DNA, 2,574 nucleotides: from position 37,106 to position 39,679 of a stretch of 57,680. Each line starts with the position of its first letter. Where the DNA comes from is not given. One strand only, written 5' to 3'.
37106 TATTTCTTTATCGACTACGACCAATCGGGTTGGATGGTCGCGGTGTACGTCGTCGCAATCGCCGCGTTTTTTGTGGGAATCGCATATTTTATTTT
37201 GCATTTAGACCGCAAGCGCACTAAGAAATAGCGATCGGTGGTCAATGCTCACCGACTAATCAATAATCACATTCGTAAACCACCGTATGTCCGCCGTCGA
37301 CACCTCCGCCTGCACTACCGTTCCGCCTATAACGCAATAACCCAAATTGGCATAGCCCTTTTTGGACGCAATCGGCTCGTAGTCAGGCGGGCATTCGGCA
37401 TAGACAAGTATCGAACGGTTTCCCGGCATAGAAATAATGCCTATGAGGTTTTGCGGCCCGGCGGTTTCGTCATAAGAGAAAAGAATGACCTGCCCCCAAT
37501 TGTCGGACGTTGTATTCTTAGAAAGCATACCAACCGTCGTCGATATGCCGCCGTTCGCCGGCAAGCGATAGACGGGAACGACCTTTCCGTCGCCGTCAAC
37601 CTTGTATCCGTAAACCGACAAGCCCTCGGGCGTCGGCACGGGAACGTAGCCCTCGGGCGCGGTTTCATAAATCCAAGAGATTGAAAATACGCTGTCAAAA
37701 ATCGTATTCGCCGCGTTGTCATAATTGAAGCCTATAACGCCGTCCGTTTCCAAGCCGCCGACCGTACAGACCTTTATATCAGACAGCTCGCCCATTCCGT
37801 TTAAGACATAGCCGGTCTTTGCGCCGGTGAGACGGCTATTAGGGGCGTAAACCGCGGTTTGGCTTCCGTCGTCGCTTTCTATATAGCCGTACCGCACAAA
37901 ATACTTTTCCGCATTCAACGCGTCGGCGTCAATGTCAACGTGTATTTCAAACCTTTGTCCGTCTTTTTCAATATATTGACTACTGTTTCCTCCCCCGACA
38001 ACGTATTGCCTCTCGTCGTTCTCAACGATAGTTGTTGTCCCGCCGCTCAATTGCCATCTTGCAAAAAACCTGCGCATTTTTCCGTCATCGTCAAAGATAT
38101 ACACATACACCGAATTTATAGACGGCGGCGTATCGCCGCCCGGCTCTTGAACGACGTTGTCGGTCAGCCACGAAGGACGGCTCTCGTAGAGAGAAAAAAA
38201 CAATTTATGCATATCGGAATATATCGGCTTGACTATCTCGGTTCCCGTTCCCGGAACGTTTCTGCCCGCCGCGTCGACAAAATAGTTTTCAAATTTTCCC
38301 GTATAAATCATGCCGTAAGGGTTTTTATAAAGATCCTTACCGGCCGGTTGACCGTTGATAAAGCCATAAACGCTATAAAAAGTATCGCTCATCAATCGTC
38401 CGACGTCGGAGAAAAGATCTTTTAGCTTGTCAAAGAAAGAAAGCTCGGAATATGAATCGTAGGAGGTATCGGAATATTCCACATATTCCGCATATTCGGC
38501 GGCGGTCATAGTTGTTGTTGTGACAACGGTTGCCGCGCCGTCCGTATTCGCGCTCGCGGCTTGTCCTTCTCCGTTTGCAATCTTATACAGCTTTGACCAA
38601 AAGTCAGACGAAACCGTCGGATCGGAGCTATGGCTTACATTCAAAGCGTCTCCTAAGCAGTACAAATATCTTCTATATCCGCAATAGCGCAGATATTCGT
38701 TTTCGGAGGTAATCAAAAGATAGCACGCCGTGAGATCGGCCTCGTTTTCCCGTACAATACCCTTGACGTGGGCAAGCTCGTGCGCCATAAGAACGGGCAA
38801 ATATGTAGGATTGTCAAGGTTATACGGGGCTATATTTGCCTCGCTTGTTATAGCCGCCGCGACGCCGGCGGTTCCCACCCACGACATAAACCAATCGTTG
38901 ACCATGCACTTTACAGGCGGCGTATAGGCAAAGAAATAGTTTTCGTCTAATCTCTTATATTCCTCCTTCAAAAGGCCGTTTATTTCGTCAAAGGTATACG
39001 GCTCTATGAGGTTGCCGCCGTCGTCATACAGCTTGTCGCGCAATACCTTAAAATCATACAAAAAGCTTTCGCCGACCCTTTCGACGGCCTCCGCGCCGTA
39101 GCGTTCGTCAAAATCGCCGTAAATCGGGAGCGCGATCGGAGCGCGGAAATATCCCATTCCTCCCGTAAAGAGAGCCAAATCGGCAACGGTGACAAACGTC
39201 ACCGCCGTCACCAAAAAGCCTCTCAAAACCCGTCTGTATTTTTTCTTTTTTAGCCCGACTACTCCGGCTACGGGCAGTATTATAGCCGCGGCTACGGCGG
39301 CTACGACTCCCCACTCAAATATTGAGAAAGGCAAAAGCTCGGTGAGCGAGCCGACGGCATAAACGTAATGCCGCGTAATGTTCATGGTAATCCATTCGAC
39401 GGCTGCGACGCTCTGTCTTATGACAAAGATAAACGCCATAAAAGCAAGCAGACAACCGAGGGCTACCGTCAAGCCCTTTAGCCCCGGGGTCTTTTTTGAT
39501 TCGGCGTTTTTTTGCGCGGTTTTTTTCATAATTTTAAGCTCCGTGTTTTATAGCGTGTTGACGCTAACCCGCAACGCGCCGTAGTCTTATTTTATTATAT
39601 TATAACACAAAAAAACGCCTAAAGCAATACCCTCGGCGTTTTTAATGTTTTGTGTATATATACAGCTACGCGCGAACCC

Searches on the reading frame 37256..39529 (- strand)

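Call 70: search_protein_families(library=pfam, proteins=[window:37256-39529:-], max_evalue=0.001)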
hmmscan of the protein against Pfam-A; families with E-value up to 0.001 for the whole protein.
window:37256-39529:- (757 aa): 1 family
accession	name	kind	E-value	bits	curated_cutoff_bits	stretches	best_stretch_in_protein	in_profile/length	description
PF12725.13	DUF3810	-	2.1e-34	119.8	28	1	55-313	9-256/311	Protein of unknown function (DUF3810)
